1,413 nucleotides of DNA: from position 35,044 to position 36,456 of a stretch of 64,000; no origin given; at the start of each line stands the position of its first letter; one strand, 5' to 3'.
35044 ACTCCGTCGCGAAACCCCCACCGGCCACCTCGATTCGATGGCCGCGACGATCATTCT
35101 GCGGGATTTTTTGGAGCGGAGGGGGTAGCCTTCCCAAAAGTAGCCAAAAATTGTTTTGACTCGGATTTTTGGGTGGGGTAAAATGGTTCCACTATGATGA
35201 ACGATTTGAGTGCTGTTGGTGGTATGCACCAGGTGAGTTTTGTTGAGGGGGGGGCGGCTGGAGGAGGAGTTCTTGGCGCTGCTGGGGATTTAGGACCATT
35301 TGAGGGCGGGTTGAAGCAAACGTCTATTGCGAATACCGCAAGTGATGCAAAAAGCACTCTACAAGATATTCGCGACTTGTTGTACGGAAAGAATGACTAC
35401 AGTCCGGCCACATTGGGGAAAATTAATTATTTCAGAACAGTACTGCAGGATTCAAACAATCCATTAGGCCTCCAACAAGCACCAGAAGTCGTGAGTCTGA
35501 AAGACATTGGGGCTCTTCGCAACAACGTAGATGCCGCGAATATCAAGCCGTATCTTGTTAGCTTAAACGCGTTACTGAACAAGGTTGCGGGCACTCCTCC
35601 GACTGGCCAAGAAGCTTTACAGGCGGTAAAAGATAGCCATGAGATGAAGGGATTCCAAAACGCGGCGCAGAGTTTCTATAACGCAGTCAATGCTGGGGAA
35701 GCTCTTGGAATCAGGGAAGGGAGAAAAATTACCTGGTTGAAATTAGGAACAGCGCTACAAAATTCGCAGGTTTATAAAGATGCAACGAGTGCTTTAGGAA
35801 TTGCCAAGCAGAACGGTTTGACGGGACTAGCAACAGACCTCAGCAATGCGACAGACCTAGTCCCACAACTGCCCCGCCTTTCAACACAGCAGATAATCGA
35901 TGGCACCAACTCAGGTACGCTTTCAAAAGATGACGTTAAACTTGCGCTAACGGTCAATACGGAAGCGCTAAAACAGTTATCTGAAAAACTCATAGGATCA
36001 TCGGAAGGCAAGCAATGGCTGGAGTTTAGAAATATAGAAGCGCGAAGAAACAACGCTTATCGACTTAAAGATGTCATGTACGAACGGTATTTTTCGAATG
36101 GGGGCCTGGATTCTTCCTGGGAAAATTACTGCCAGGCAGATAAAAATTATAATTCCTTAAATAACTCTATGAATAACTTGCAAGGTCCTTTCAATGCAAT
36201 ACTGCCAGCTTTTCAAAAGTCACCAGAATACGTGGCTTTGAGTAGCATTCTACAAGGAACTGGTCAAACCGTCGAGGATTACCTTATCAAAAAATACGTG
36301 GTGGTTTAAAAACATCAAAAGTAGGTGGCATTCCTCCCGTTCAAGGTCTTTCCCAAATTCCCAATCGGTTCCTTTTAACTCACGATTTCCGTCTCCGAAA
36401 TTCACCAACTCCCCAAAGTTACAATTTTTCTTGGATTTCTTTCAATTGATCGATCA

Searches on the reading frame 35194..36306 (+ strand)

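Call 56: search_protein_families(library=pfam, proteins=[window:35194-36306:+], max_evalue=0.00001)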
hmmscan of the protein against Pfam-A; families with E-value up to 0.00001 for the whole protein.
window:35194-36306:+ (371 aa): 0 families

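Call 65: search_protein_families(library=pfam, proteins=[window:35194-36306:+], max_evalue=1)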
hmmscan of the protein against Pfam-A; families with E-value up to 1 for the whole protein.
window:35194-36306:+ (371 aa): 1 family
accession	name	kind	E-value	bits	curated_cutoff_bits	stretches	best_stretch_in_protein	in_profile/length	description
PF13393.11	tRNA-synt_His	-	0.13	11.9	25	1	74-163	150-240/308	Histidyl-tRNA synthetase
